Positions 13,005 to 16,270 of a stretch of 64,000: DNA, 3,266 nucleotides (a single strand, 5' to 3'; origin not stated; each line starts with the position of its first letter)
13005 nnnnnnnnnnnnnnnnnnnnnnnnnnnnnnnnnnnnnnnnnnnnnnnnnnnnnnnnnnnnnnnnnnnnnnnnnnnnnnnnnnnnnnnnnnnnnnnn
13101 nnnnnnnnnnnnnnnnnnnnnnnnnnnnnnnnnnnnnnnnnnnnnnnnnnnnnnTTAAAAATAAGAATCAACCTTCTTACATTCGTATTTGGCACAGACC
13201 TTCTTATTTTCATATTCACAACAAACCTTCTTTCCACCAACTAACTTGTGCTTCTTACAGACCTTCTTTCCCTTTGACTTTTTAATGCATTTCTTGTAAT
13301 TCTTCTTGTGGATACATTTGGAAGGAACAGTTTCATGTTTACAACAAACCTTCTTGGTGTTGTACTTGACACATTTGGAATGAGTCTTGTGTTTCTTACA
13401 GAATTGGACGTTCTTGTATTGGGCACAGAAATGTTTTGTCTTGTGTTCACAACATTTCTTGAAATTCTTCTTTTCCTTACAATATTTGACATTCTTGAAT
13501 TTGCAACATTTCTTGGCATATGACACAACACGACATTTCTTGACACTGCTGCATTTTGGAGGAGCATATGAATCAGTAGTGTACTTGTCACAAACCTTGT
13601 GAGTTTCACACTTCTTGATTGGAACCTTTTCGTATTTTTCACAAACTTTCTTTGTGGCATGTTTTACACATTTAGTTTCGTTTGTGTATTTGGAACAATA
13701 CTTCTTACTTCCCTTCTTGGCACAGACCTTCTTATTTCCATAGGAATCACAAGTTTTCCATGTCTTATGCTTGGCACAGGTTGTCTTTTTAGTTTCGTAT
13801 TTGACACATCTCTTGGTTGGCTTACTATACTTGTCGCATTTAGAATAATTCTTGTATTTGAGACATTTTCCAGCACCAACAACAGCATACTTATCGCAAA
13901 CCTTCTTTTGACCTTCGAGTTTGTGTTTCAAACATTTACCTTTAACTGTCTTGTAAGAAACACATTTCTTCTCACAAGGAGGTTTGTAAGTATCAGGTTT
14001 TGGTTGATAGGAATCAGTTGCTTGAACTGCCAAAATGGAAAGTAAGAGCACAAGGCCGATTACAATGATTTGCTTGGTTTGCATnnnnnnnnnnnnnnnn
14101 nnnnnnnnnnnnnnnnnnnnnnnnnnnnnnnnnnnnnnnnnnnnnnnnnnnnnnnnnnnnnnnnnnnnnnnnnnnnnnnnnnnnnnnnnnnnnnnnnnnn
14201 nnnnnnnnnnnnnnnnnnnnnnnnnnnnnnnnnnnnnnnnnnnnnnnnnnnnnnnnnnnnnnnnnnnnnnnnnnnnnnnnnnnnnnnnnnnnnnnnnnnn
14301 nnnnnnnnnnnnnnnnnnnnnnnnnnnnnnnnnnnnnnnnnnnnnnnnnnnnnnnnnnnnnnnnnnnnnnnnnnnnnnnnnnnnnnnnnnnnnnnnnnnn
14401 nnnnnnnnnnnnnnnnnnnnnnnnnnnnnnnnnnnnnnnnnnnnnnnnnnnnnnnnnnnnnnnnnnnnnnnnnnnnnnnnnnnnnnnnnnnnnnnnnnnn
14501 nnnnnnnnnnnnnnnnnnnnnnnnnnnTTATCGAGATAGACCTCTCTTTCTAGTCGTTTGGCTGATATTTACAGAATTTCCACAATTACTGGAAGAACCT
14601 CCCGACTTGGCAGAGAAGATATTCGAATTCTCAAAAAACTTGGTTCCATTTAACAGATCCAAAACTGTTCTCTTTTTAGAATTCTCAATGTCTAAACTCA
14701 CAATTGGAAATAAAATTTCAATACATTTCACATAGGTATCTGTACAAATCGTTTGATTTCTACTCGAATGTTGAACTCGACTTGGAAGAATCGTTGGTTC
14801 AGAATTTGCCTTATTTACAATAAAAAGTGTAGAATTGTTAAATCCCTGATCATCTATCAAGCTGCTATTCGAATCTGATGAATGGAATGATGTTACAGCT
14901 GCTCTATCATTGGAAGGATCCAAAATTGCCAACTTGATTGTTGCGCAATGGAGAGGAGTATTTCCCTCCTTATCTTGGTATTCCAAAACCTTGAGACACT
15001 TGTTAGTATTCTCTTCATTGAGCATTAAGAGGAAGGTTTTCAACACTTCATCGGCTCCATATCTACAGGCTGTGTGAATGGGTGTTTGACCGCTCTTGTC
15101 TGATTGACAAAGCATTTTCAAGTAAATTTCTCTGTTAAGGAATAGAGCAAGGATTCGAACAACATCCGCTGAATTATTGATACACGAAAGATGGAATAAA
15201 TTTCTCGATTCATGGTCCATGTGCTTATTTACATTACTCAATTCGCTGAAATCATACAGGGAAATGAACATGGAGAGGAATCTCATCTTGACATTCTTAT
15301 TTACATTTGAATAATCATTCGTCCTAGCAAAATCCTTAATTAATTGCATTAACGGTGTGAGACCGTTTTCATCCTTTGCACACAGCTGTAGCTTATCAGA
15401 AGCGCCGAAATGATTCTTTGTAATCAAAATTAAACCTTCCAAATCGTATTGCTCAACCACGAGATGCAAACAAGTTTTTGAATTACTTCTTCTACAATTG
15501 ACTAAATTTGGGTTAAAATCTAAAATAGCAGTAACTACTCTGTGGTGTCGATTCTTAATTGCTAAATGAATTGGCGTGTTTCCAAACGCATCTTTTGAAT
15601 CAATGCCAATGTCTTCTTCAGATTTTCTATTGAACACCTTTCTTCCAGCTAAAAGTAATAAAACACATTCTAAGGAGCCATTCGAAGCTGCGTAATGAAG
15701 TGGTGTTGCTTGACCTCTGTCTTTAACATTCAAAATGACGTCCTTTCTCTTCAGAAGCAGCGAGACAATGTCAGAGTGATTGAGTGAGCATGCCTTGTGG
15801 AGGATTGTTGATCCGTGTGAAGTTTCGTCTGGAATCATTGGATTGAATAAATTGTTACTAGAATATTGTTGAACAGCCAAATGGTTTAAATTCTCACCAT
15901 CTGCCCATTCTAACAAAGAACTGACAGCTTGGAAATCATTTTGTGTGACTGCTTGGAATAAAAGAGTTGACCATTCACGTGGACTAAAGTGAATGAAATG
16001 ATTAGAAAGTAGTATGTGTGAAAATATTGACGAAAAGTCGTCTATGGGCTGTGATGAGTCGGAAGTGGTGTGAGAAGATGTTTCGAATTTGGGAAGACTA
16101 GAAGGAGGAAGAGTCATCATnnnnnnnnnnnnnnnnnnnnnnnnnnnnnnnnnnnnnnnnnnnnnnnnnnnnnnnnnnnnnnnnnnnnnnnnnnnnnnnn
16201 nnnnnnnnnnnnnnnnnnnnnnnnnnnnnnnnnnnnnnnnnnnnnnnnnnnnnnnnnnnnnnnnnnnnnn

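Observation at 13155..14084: Extremely Lys/Cys-rich secreted tandem-repeat protein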

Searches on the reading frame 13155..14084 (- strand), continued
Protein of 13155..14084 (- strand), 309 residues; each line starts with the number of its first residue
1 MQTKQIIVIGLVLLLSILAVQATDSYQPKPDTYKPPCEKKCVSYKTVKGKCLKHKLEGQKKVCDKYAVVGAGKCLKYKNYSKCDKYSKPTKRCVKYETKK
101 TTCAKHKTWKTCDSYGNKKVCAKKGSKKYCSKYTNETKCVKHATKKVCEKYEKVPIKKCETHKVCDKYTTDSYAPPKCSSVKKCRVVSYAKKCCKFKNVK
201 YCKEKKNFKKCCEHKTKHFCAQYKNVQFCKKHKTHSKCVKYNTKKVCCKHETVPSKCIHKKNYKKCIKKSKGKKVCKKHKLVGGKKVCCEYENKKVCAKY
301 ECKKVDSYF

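Call 65: fold_search(model_id=the predicted structure, library=pdb)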
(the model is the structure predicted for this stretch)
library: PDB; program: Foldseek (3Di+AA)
matches with E <= 10: 45; with E <= 0.001: 0
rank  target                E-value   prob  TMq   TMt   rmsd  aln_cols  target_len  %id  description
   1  6qz9_0A               8.3e-02  0.21  0.12  0.12  19.8       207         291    8  The cryo-EM structure of the collar complex and tail axis in bacteriophage phi29 (released 2019-06-12)
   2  5gaq_A                3.5e-01  0.05  0.06  0.06  40.8       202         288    6  Cryo-EM structure of the Lysenin Pore (released 2016-04-06)
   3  5ec5_C                3.7e-01  0.05  0.06  0.06  40.0       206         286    7  Crystal structure of lysenin pore (released 2016-05-18)
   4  5ec5_L                5.6e-01  0.03  0.06  0.06  38.9       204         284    7  Crystal structure of lysenin pore (released 2016-05-18)
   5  5ec5_D                5.8e-01  0.03  0.06  0.07  39.6       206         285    7  Crystal structure of lysenin pore (released 2016-05-18)
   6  5ec5_B                6.1e-01  0.03  0.06  0.06  39.2       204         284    7  Crystal structure of lysenin pore (released 2016-05-18)
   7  5ec5_F                9.6e-01  0.03  0.06  0.06  41.4       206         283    7  Crystal structure of lysenin pore (released 2016-05-18)
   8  9fm6_A                1.2e+00  0.06  0.07  0.06  43.0       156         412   10  Aerolysin Wildtype in styrene-maleic acid lipid particles (released 2025-02-12)
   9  5ec5_I                1.2e+00  0.03  0.06  0.07  40.6       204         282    6  Crystal structure of lysenin pore (released 2016-05-18)
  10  9ign_H                1.5e+00  0.04  0.08  0.06  63.7       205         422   11  Aerolysin E254A/E258A in styrene-maleic acid lipid particles (released 2025-11-26)
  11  3j9c                  1.6e+00  0.03  0.06  0.04  22.8       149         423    9  CryoEM single particle reconstruction of anthrax toxin protective antigen pore at 2.9 Angstrom resolution (released 2015-03-11)
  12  6rb9_A                1.6e+00  0.02  0.06  0.07  52.9       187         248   10  The pore structure of Clostridium perfringens epsilon toxin (released 2019-06-19)
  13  9fnq_A                1.8e+00  0.05  0.07  0.06  42.9       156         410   10  Aerolysin double mutant K238A/K244A in styrene-maleic acid lipid particles (released 2025-02-12)
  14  9fml_A                2.1e+00  0.03  0.07  0.05  42.1       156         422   11  Aerolysin heptamer in membrane inserted form reconstituted in amphipoles. (released 2025-02-12)
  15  1w3a_A                2.1e+00  0.01  0.07  0.07  60.5       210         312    8  Three dimensional structure of a novel pore-forming lectin from the mushroom Laetiporus sulphureus (released 2005-02-01)
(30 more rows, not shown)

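Call 74: find_encoding_contigs(protein=P0014, flank=10000, max_places=2)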
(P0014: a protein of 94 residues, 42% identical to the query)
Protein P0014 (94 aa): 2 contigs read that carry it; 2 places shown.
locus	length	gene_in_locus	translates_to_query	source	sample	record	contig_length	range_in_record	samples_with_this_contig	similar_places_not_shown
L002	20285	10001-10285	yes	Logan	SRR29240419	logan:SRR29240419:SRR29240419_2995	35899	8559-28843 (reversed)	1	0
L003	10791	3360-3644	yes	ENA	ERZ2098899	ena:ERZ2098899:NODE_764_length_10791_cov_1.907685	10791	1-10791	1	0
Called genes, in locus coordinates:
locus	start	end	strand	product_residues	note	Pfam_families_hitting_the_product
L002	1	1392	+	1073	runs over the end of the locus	PF00613:PI3Ka (weak), PF00454:PI3_PI4_kinase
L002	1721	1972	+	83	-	-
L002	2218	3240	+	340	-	PF02886:LBP_BPI_CETP_C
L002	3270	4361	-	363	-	-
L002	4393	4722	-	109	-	-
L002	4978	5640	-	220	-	PF13563:2_5_RNA_ligase2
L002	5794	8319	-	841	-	PF23414:Beta-prop_EML_2 (faint), PF24807:WD40_CDC20-Fz, PF24814:WD40_Prp19 (weak), PF25173:Beta-prop_WDR3_1st, PF00400:WD40 (faint), PF23381:Beta-prop_IFT122_1st (weak), PF25174:Beta-prop_THOC3 (faint), PF25175:Beta-prop_WDR5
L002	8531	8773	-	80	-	-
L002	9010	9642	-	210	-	-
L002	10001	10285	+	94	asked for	-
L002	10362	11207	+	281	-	-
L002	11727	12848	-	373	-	PF00153:Mito_carr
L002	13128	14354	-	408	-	PF01636:APH, PF01633:Choline_kinase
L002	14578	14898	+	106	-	-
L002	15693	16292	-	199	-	-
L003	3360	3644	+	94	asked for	-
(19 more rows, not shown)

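Call 75: find_encoding_contigs(protein=P0019, flank=6000, max_places=2)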
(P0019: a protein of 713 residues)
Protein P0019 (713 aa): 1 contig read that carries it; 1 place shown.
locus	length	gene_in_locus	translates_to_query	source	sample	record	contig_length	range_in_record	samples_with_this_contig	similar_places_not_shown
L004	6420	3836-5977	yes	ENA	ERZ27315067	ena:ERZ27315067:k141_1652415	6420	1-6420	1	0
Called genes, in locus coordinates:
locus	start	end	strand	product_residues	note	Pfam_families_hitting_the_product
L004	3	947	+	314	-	?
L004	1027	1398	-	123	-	PF00009:GTP_EFTU, PF00071:Ras (weak)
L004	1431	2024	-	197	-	PF00071:Ras, PF08477:Roc (weak)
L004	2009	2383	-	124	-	PF00009:GTP_EFTU (weak), PF00071:Ras (weak), PF03193:RsgA_GTPase (weak)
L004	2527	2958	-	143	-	-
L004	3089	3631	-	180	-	PF19073:DUF5769 (faint)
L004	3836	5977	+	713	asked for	-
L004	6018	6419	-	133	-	?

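Call 80: find_related_loci(query=A2, collection=metagenome_contigs, flank=2000)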
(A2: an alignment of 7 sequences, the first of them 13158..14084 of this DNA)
Query A2 (309 aa) in metagenome_contigs; peptide patterns used: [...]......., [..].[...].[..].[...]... (x = any residue, [..] = any of these).
87 stretches matched a pattern; 4 encode a relative of the query (tblastn E <= 1e-3); 4 distinct loci.
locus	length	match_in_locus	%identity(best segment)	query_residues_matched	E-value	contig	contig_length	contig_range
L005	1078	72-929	58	20-292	1e-92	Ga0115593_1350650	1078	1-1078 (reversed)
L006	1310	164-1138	36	37-309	1e-42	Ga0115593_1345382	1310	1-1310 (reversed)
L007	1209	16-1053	35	5-299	2e-37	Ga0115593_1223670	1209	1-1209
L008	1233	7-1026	35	7-299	6e-37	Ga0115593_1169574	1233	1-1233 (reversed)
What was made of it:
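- Tried and rejected: It worked with the 7-sequence alignment (call 80).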

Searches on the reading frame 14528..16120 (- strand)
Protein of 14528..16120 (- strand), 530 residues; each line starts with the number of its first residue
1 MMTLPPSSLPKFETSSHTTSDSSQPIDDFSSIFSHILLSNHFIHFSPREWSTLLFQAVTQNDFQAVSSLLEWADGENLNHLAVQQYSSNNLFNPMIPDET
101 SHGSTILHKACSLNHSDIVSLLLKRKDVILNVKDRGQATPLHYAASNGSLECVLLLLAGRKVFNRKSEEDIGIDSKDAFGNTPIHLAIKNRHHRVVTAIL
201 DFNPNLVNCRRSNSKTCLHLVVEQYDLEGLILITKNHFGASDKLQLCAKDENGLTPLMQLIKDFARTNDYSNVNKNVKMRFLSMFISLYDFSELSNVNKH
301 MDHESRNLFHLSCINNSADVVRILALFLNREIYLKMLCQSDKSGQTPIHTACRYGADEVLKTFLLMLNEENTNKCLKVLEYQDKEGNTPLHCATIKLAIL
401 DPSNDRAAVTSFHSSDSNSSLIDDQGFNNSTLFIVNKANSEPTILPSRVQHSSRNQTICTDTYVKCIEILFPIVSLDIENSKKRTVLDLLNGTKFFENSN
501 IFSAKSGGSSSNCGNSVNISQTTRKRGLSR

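Call 5: search_protein_families(library=pfam, proteins=[window:14528-16120:-], max_evalue=0.1)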
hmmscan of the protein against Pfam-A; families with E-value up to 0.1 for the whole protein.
window:14528-16120:- (530 aa): 6 families
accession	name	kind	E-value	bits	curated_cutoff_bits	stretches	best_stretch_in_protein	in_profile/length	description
PF12796.13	Ank_2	-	1.3e-34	119.1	27.3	4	80-159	2-83/90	Ankyrin repeats (3 copies)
PF13857.12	Ank_5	-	1.5e-27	95.8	27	4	122-157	1-36/56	Ankyrin repeats (many copies)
PF13606.12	Ank_3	-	2e-27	92.2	22.3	4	102-131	1-29/30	Ankyrin repeat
PF00023.36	Ank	-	3.2e-27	93.5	21.1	4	139-160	4-26/33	Ankyrin repeat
PF13637.12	Ank_4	-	1e-22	80.1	22.7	1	107-157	1-50/50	Ankyrin repeats (many copies)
PF24521.3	Ank_KRIT1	-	2.6e-06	27.7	80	0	128-220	36-124/149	KRIT1 ankyrin-repeats domain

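Call 12: find_encoding_contigs(protein=window:14528-16120:-, flank=10000, max_places=4)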
Protein window:14528-16120:- (530 aa): no gene with exactly this product is on record in the collection.
